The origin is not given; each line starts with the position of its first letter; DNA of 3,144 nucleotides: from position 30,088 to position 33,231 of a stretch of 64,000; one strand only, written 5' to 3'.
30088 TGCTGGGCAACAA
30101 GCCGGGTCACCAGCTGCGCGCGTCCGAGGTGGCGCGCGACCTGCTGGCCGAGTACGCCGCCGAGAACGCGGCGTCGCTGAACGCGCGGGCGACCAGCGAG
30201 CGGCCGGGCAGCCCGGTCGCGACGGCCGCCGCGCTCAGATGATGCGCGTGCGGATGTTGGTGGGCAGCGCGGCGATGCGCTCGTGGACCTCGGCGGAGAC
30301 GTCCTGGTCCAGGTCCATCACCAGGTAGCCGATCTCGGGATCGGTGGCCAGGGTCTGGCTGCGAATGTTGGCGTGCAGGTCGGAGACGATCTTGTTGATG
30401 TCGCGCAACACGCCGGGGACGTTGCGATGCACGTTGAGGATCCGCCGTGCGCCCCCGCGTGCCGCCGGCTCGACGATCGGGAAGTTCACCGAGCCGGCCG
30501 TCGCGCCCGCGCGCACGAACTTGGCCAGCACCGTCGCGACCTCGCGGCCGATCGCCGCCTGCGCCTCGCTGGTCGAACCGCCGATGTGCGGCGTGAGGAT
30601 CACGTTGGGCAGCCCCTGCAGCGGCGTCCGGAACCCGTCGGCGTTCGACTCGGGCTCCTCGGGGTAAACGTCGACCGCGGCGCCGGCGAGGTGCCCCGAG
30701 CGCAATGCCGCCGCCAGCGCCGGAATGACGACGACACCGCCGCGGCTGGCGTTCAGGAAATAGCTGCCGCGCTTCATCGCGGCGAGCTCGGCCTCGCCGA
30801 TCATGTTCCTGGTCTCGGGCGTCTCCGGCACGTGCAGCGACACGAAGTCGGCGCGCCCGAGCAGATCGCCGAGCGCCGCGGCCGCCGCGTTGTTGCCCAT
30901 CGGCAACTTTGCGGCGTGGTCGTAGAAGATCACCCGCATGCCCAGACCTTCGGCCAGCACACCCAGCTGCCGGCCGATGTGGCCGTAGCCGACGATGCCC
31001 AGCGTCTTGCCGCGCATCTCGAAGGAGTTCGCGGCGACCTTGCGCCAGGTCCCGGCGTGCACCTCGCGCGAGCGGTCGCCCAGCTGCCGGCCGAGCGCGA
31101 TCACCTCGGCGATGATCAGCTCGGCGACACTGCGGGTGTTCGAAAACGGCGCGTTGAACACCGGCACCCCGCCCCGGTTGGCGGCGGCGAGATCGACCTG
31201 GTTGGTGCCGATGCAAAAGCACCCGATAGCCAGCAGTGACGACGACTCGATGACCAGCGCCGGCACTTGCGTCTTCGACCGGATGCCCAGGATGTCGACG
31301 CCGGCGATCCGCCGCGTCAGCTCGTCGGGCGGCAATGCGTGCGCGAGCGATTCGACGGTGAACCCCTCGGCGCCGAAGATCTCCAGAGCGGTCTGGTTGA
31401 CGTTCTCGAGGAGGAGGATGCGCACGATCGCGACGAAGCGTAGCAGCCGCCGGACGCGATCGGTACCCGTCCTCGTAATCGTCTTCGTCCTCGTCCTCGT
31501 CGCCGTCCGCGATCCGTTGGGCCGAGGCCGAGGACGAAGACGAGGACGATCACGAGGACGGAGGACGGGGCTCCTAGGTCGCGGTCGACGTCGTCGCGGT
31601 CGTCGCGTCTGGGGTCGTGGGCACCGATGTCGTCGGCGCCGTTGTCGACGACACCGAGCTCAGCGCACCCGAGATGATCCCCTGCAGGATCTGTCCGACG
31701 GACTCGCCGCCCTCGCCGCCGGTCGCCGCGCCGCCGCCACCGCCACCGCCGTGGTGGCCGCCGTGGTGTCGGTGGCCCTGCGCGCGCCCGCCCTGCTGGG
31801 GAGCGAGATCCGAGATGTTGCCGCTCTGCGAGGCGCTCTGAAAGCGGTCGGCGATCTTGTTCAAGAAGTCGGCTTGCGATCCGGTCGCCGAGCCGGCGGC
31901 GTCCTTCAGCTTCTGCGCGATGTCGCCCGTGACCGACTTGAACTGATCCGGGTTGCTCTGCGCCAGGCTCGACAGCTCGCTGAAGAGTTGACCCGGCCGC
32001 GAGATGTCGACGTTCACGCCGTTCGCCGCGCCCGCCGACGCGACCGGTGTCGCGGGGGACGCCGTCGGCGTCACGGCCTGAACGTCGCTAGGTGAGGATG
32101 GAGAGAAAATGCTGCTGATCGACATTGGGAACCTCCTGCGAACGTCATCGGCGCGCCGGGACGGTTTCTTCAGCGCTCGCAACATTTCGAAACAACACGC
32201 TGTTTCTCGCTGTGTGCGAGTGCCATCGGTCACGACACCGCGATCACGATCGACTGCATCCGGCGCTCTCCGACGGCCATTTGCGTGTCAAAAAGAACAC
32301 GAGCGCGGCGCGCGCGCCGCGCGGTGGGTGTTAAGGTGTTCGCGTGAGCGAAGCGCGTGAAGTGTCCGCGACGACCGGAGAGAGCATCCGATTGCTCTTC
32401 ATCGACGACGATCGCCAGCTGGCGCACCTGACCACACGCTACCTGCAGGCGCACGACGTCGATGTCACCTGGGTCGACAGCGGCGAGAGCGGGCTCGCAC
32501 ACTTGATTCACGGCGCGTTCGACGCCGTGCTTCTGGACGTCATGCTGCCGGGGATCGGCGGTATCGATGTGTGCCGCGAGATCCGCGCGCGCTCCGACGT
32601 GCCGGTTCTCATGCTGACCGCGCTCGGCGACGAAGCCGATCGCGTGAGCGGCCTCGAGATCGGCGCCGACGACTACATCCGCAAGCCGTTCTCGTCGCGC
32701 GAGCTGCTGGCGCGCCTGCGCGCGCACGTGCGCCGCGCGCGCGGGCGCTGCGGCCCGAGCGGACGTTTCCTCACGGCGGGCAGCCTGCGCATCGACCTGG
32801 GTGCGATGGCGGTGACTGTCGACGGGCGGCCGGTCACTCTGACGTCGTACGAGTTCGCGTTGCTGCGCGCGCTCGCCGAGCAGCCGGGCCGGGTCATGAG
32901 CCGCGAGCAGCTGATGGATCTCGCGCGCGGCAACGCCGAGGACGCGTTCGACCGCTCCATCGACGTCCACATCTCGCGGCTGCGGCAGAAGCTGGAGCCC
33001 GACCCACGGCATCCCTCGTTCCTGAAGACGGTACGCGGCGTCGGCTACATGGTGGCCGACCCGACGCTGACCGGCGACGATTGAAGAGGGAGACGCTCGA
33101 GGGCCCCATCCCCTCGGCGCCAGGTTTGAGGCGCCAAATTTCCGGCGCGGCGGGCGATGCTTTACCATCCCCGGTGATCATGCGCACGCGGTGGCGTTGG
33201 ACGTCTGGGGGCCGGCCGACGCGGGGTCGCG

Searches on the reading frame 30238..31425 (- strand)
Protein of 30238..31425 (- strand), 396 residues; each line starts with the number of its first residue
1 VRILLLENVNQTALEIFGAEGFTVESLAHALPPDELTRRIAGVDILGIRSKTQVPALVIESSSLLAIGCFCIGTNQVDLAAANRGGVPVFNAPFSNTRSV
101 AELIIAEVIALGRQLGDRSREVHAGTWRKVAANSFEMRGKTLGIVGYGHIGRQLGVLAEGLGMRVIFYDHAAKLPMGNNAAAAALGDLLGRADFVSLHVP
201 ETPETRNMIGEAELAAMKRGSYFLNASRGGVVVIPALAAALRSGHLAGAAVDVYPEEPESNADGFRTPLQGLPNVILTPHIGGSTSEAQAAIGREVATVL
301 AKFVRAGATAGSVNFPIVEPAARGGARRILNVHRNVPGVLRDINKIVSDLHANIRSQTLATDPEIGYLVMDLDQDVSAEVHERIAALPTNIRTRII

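Call 11: search_protein_families(library=pfam, proteins=[window:30238-31425:-], max_evalue=0.001)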
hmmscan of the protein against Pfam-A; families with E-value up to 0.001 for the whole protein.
window:30238-31425:- (396 aa): 4 families
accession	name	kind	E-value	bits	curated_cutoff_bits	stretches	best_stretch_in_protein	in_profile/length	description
PF02826.25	2-Hacid_dh_C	-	3.6e-51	173.5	25.1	1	106-282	2-178/178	D-isomer specific 2-hydroxyacid dehydrogenase, NAD binding domain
PF00389.36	2-Hacid_dh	-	8.1e-28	97.2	24.6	1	3-314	1-134/134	D-isomer specific 2-hydroxyacid dehydrogenase, catalytic domain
PF22629.2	ACT_AHAS_ss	-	2.9e-09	37.4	27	1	332-389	4-64/67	AHAS small subunit-like ACT domain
PF01842.31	ACT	-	0.00025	21.2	27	0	333-387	7-64/66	ACT domain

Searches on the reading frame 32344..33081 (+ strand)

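Call 12: search_protein_families(library=pfam, proteins=[window:32344-33081:+], max_evalue=0.001)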
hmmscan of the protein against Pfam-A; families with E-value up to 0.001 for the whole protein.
window:32344-33081:+ (246 aa): 2 families
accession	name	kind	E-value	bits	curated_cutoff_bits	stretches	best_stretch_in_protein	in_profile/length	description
PF00486.34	Trans_reg_C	-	3.1e-27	94.9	26.2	1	161-236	1-76/77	Transcriptional regulatory protein, C terminal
PF00072.30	Response_reg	-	8.7e-27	93.9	30.2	1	18-125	2-110/111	Response regulator receiver domain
